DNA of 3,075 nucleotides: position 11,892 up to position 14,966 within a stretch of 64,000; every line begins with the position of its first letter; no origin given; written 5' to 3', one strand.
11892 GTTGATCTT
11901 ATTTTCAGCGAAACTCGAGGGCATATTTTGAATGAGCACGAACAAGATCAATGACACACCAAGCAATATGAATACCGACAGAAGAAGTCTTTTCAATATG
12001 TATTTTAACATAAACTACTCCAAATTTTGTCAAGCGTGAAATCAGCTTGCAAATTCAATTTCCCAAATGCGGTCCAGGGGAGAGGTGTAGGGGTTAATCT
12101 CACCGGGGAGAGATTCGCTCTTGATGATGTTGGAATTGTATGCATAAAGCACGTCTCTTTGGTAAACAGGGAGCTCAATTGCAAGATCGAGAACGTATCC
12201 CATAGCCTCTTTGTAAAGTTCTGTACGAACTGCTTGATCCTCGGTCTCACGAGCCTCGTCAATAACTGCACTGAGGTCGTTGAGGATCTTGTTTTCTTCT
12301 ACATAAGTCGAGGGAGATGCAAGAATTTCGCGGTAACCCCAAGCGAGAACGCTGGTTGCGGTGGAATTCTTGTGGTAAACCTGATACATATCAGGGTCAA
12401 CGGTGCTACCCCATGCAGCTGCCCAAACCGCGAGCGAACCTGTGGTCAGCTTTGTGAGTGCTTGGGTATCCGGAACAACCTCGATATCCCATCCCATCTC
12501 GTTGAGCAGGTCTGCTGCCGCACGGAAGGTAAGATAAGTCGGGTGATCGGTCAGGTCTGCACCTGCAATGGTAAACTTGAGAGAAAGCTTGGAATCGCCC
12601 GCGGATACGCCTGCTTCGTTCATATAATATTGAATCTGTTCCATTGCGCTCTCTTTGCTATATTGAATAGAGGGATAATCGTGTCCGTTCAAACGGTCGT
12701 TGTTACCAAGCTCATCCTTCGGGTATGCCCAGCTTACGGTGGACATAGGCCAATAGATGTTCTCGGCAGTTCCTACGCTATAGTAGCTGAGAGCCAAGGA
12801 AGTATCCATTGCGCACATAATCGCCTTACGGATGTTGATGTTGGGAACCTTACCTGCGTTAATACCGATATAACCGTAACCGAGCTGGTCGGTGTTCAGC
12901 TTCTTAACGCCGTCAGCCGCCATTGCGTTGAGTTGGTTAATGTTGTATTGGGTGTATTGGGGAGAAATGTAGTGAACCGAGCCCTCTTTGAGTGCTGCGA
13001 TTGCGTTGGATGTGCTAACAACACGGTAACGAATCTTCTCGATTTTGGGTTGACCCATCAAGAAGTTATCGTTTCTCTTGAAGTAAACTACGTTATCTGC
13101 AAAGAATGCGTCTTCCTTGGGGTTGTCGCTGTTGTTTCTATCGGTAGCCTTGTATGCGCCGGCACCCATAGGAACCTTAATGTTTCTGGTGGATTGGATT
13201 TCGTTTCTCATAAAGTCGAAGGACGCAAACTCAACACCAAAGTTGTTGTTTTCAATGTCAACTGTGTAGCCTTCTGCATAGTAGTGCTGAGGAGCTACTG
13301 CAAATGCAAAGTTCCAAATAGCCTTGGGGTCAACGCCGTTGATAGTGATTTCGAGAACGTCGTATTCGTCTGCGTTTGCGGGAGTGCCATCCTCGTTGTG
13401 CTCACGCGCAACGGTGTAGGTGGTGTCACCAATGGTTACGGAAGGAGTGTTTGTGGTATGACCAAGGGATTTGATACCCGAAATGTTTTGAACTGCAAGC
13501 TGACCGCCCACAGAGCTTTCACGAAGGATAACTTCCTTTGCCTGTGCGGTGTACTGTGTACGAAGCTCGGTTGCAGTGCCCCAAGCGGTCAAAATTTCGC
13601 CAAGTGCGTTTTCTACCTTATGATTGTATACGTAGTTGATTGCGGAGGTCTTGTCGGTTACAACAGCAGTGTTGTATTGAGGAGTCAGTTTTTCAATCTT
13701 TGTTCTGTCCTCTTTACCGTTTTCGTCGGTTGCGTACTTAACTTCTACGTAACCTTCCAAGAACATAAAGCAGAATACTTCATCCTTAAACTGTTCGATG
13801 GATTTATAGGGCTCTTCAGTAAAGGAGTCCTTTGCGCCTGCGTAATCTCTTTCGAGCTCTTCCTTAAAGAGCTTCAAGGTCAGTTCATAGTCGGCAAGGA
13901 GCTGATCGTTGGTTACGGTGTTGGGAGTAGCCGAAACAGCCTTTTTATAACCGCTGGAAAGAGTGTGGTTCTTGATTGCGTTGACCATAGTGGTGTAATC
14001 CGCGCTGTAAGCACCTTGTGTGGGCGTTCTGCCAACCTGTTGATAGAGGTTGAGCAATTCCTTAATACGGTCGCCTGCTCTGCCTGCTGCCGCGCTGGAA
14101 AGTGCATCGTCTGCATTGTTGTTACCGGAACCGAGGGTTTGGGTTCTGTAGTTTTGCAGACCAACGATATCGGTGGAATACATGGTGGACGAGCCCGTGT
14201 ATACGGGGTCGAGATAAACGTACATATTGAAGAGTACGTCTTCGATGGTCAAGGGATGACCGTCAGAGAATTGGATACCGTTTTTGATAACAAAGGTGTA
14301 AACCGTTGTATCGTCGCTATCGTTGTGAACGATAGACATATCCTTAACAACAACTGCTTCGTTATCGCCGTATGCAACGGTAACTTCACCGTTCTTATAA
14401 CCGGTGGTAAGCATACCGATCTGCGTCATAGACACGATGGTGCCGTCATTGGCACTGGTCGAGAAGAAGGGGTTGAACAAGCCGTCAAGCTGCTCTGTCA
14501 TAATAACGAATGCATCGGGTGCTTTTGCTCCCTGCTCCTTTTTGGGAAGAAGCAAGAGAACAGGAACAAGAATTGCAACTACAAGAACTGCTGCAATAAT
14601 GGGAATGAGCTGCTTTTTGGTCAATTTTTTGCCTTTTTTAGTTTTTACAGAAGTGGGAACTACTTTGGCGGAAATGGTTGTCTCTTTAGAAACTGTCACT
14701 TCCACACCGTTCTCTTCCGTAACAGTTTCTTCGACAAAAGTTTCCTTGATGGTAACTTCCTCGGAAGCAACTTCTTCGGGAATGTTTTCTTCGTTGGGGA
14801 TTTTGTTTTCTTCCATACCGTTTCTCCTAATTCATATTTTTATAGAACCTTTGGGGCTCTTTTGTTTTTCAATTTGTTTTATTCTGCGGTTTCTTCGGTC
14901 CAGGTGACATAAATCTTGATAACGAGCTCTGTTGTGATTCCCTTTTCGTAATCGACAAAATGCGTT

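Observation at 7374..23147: Protein-to-peptide utilisation operon of about 15.7 kb: cell-envelope protease directly coupled to a complete Opp importer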

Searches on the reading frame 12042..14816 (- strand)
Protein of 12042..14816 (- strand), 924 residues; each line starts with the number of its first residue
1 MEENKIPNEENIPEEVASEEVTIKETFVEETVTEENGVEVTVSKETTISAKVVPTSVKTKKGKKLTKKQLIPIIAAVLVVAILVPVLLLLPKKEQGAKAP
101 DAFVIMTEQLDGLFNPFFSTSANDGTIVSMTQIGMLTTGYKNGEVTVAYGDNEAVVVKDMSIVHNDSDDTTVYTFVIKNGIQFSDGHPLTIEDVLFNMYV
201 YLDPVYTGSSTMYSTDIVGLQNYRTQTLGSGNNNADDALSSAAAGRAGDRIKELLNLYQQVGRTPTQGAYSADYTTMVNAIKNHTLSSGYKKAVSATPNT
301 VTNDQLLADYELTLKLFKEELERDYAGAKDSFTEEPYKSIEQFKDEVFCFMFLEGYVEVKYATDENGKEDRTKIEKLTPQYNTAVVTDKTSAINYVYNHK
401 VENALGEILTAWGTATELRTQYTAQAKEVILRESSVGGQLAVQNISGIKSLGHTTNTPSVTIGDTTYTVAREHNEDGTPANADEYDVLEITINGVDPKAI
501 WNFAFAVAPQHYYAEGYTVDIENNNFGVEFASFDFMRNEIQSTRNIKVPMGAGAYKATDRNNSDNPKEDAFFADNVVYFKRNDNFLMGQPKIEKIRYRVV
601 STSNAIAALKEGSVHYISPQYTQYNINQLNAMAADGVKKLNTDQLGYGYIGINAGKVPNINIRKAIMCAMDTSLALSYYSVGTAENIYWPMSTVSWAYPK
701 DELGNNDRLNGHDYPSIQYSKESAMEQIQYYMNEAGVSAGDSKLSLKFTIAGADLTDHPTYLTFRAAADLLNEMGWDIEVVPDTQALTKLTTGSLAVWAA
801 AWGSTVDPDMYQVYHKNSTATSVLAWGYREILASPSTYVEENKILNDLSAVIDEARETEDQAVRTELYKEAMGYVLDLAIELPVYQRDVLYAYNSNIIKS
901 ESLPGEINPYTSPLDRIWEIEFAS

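Call 3: search_protein_families(library=pfam, proteins=[window:12042-14816:-])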
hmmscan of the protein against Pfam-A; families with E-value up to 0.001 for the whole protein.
window:12042-14816:- (924 aa): 1 family
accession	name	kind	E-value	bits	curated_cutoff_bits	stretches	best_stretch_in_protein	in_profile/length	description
PF00496.27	SBP_bac_5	-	1.8e-27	96.8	32.4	2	516-818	100-362/368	Bacterial extracellular solute-binding proteins, family 5 Middle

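Call 9: search_protein_families(library=ncbifam, proteins=[window:12042-14816:-], max_evalue=0.01)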
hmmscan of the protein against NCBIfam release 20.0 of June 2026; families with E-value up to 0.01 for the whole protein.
window:12042-14816:- (924 aa): 6 families
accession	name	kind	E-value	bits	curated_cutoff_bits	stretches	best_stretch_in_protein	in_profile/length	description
NF045467.1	Opp4A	equivalog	2.2e-27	95.6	650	2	573-897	220-538/556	oligopeptide ABC transporter substrate-binding protein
TIGR02294.1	nickel_nikA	equivalog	2.7e-09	36.1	393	1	530-890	143-476/501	nickel ABC transporter substrate-binding protein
TIGR04028.1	SBP_KPN_01854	hypoth_equivalog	1.1e-07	30.9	468.5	1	167-201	56-90/509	TIGR04028 family ABC transporter substrate-binding protein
NF047575.1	opine_bind_CntA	exception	3.8e-07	29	800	0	573-618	203-249/535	staphylopine-dependent metal ABC transporter substrate-binding lipoprotein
NF045468.1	Opp5A_nikA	equivalog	3.1e-05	22.6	600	0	570-688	168-286/488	nickel ABC transporter substrate-binding protein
NF004487.0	PRK05815.3-5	equivalog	0.0048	16.3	224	1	56-122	13-79/269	F0F1 ATP synthase subunit A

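Call 13: find_homologous_proteins(query=window:12042-14816:-)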
Query window:12042-14816:- (924 aa): 3616 proteins with E <= 0.001 among 8000 candidates; the best 120 are listed.
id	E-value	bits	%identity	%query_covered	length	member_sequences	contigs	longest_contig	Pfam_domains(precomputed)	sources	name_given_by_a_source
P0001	0.0e+0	1953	95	100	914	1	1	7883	PF00496.28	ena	-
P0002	0.0e+0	1951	95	100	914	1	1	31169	PF00496.28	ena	-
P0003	0.0e+0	1945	94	100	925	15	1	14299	PF00496.28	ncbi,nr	ncbi:MAG: hypothetical protein IJD75_01415 [Clostridia bacterium]|nr:hypothetical protein [Clostridi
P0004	0.0e+0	1746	85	100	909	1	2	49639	PF00496.28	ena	-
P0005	0.0e+0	1737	84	100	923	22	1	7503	PF00496.28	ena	-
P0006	0.0e+0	1708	84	100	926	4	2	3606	PF00496.28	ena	-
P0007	0.0e+0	1693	81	100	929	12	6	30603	PF00496.28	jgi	-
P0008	0.0e+0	1689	88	92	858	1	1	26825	PF00496.28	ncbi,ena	-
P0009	0.0e+0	1688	87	92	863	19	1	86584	PF00496.28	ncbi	-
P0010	0.0e+0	1685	87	92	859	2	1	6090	PF00496.28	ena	-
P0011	0.0e+0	1684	82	100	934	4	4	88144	PF00496.28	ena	-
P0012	0.0e+0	1677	84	95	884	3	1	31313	PF00496.28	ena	-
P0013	0.0e+0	1674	86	93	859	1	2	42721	PF00496.28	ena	-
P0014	0.0e+0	1667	81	100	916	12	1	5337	PF00496.28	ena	-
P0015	0.0e+0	1663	86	92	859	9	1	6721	PF00496.28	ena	-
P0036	0.0e+0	1569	80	93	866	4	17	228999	PF00496.28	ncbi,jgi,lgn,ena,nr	ncbi:MAG: hypothetical protein E7611_00380 [Ruminococcaceae bacterium]|nr:hypothetical protein [Osci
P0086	0.0e+0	1312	70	93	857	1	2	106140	PF00496.28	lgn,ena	-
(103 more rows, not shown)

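Call 14: find_encoding_contigs(protein=P0036, flank=10000, max_places=3)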
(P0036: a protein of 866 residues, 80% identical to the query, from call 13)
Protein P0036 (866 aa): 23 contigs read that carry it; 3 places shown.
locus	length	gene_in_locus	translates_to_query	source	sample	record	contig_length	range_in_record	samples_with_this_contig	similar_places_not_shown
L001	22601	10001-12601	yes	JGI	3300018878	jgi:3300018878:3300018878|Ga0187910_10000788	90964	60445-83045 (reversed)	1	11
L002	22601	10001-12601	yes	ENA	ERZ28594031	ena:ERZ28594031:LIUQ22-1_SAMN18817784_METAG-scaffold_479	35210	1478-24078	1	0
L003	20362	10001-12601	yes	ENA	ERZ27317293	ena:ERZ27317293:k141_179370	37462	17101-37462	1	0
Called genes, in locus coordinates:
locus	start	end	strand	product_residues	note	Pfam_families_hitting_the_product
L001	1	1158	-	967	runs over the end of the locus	PF00578:AhpC-TSA, PF08534:Redoxin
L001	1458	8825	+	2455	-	PF00082:Peptidase_S8, PF02225:PA, PF06280:fn3_5, PF13306:LRR_5, PF13855:LRR_8 (faint), PF13306:LRR_5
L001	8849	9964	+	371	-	-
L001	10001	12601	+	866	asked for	PF00496:SBP_bac_5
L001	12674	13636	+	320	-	PF00528:BPD_transp_1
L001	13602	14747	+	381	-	PF12911:OppC_N, PF00528:BPD_transp_1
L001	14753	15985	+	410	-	PF00005:ABC_tran, PF13304:AAA_21 (weak), PF08352:oligo_HPY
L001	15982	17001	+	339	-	PF00005:ABC_tran, PF08352:oligo_HPY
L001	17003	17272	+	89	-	-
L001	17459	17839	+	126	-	PF04237:YjbR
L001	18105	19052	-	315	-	PF07944:Beta-AFase-like_GH127_cat (weak), PF20736:Glyco_hydro127M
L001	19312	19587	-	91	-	PF12652:CotJB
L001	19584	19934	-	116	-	PF11007:CotJA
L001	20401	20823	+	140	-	PF02381:MraZ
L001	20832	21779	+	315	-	PF01795:Methyltransf_5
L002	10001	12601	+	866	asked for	PF00496:SBP_bac_5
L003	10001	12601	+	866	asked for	PF00496:SBP_bac_5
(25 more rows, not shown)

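Call 15: find_encoding_contigs(protein=P0086, flank=10000, max_places=2)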
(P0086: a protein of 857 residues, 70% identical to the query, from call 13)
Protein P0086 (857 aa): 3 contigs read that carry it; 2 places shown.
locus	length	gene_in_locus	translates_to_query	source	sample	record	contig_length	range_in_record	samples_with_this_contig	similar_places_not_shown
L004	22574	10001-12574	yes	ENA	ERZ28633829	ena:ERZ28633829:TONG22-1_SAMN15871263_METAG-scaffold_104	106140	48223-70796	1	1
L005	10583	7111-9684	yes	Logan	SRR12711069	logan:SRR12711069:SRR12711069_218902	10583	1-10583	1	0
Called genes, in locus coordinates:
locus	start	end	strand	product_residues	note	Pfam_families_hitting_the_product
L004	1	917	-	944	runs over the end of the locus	PF00578:AhpC-TSA, PF08534:Redoxin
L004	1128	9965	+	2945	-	PF00082:Peptidase_S8, PF02225:PA, PF06280:fn3_5, PF02368:Big_2 (weak), PF13306:LRR_5, PF13855:LRR_8 (faint), PF13306:LRR_5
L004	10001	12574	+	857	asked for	PF00496:SBP_bac_5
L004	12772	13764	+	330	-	PF19300:BPD_transp_1_N (faint), PF00528:BPD_transp_1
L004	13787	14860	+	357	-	PF12911:OppC_N, PF00528:BPD_transp_1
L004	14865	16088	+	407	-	PF00005:ABC_tran, PF08352:oligo_HPY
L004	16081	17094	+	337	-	PF00005:ABC_tran, PF13304:AAA_21 (faint), PF08352:oligo_HPY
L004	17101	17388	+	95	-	-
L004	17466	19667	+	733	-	-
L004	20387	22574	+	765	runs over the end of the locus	PF12844:HTH_19 (weak), PF07883:Cupin_2, PF00501:AMP-binding, PF13193:AMP-binding_C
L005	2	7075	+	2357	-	?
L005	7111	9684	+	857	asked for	PF00496:SBP_bac_5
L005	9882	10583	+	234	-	?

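Call 19: find_related_loci(query=A1, collection=genome_contigs, flank=10000)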
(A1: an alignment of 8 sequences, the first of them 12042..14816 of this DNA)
Query A1 (924 aa) in genome_contigs; peptide patterns used: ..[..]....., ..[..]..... (x = any residue, [..] = any of these).
599 stretches matched a pattern (row limit reached: there are more); 521 encode a relative of the query (tblastn E <= 1e-3); the best 80 are kept; 80 distinct loci.
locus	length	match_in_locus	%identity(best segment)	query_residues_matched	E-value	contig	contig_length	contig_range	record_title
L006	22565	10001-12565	87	73-924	0e+0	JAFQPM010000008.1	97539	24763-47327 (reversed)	MAG: Clostridia bacterium isolate RGIG2032 Goat_Colon-1__c108235, whole genome shotgun sequence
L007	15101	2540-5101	88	73-924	0e+0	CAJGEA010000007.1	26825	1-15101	MAG: uncultured Clostridia bacterium isolate MAG55 genome assembly, contig: k141_1601103_length_26825_cov_16.6662, whole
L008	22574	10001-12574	80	63-923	0e+0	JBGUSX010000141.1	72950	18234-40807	MAG: Eubacteriales bacterium isolate fecal_MAG_83 fecal_MAG_83_contig_0141, whole genome shotgun sequence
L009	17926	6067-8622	80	73-923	0e+0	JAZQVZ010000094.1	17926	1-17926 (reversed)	MAG: Eubacteriales bacterium isolate T1900045166_TC20190160.MAGScoT_cleanbin_000055 SGB_5152_k141_1494637, whole genome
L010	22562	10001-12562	81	65-922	0e+0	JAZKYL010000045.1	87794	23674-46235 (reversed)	MAG: Eubacteriales bacterium isolate T1900045102_TC20190096.MAGScoT_cleanbin_000011 SGB_4764_k141_1306595, whole genome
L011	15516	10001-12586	77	73-923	0e+0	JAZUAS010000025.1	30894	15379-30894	MAG: Eubacteriales bacterium isolate T1900045319_YK20190008.MAGScoT_cleanbin_000024 SGB_6338_k141_717032, whole genome s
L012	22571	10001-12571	70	65-924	0e+0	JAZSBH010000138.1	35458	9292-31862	MAG: Eubacteriales bacterium isolate T1900044928_TS20190394.MAGScoT_cleanbin_000046 SGB_3400_k141_169887, whole genome s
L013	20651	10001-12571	70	64-923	0e+0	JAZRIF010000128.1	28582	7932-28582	MAG: Eubacteriales bacterium isolate T1900045476_YK20190170.MAGScoT_cleanbin_000058 SGB_7273_k141_825722, whole genome s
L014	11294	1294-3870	69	63-923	0e+0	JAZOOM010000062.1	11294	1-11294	MAG: Eubacteriales bacterium isolate T1900045628_YK20190322.MAGScoT_cleanbin_000023 SGB_8045_k141_190955, whole genome s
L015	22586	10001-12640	68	42-923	0e+0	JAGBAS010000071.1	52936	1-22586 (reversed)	MAG: Clostridia bacterium isolate RGIG8947 Water_deer_Rectum-1__c195760, whole genome shotgun sequence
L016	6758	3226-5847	68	48-923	0e+0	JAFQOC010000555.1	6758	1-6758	MAG: Clostridia bacterium isolate RGIG1996 Goat_Colon-1__c751623, whole genome shotgun sequence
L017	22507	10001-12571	69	64-923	0e+0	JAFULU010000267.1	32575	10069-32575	MAG: Clostridia bacterium isolate RGIG4611 Roe_deer_Rectum-4__c406283, whole genome shotgun sequence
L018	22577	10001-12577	68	67-923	0e+0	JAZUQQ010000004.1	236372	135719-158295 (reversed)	MAG: Eubacteriales bacterium isolate T1900044857_TS20190323.MAGScoT_cleanbin_000004 SGB_3069_k141_1055602, whole genome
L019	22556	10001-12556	69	73-924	0e+0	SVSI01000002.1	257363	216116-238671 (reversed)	MAG: Oscillospiraceae bacterium isolate SIG665 NODE_498_length_257363_cov_3.839404, whole genome shotgun sequence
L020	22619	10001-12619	67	54-924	0e+0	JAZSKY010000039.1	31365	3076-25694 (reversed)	MAG: Eubacteriales bacterium isolate T1900044559_TS20190025.MAGScoT_cleanbin_000006 SGB_349_k141_1112656, whole genome s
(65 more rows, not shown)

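Call 22: search_solved_structures(query=A1, max_evalue=0.001)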
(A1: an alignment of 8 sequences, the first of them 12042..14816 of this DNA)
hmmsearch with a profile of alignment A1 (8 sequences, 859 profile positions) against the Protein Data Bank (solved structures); distinct sequences matched with E-value up to 0.001: 8.
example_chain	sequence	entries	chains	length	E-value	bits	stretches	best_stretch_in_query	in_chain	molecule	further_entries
1xoc_A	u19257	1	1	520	1.3e-15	59.9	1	512-637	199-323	Oligopeptide-binding protein appA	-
5isu_A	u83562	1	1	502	6.3e-10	41.1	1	99-138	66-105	Lmo0135 protein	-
6wm6_A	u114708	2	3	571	5.8e-07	31.3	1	525-607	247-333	Extracellular solute-binding protein, family 5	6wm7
5u4o_A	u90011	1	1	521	1.6e-06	29.8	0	514-645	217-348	ABC transporter substrate-binding protein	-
6tfq_A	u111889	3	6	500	0.00029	22.3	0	512-607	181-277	ABC transporter substrate-binding protein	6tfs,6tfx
8are_A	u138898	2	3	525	0.00029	22.3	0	97-140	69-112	Oligopeptide-binding protein OppA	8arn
8ay0_A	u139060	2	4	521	0.00032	22.2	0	99-164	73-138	Dipeptide-binding protein DppE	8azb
6i3g_A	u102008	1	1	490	0.00055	21.4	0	99-141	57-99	ABC transporter, substrate-binding protein, family 5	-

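Call 46: predict_structure(alignment_id=A1)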
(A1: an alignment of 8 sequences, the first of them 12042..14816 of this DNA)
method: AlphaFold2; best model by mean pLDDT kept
length: 924 residues; sequences in the alignment: 8
mean_pLDDT: 48.3   pTM: 0.32
mean pLDDT of the five models: 48.3, 47.9, 46.0, 44.1, 41.3
residues with pLDDT >= 90: 38; 70-90: 183; 50-70: 143; < 50: 560
segments of 3 or more residues with pLDDT < 50: 1-70, 83-148, 152-154, 200-236, 264-268, 435-443, 504-558, 562-626, 635-721, 730-732, 734-737, 739-764, 779-835, 871-924
pLDDT, mean of each block of 10 residues (from residue 1): 27 29 34 37 34 30 38 50 43 29 25 22 22 27 40 62 77 78 57 57 34 28 32 46 77 85 53 82 90 82 89 83 82 84 90 90 85 88 88 89 77 67 62 42 58 79 88 79 83 56 47 27 26 26 24 39 44 36 32 22 41 32 45 42 26 25 23 29 25 25 33 28 51 46 38 36 51 53 37 25 22 22 28 46 60 61 55 41 26 22 25 22 22
secondary structure, 60 per line:
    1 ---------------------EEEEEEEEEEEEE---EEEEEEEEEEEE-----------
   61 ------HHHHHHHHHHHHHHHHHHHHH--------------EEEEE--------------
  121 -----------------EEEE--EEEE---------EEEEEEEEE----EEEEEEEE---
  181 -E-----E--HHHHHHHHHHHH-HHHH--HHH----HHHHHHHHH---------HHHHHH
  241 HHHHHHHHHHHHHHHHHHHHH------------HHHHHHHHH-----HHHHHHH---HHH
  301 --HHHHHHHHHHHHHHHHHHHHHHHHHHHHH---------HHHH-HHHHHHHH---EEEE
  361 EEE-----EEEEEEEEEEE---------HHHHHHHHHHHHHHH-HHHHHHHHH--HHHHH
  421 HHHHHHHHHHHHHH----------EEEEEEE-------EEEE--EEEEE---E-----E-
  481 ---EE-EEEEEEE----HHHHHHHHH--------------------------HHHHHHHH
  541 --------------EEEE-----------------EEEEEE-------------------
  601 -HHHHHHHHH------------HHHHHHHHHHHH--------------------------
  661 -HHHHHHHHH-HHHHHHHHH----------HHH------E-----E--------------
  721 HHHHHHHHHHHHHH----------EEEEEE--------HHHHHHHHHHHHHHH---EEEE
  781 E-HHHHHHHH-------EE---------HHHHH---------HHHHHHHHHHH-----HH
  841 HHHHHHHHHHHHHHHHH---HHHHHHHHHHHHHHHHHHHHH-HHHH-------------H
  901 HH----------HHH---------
elements in order (helices of 4 or more, strands of 3 or more residues): E22-34 E38-49 H67-87 E102-106 E138-141 E144-147 E157-165 E170-177 H191-202 H204-207 H217-225 H235-261 H274-282 H288-294 H303-331 H341-344 H346-353 E357-363 E369-379 H389-403 H405-413 H416-434 E445-451 E459-462 E465-469 E487-493 H498-506 H533-540 E555-558 E576-581 H602-610 H623-634 H662-670 H672-680 H721-734 E745-750 H759-773 E777-781 H783-790 H809-813 H823-833 H839-857 H861-881 H883-886

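Call 63: search_protein_representatives(protein=window:12042-14816:-)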
Query: 924 residues. Proteins with E-value up to 0.001 (for the whole library): 1359; up to 1e-10: 698; up to 1e-30: 328. The best 150 are listed.
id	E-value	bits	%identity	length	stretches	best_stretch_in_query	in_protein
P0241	3.7e-268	908.8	56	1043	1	97-923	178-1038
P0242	7.7e-241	818.4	53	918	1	101-923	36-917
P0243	1.3e-230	784.6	55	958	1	99-923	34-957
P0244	6.0e-229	779.1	50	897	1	64-922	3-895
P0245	1.8e-223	761.0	47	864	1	98-923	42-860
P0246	1.5e-217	741.4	50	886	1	88-922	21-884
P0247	1.9e-214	731.1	49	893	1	72-921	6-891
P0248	3.7e-213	726.8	52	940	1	96-921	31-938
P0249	3.5e-188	644.2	71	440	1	73-512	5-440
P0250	1.4e-184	632.3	53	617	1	321-922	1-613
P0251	9.4e-173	593.2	45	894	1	67-921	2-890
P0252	1.5e-170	585.9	51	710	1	97-755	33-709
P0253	1.3e-165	569.5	43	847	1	96-921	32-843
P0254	5.4e-165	567.5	62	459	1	475-911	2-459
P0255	1.1e-162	559.8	41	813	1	73-922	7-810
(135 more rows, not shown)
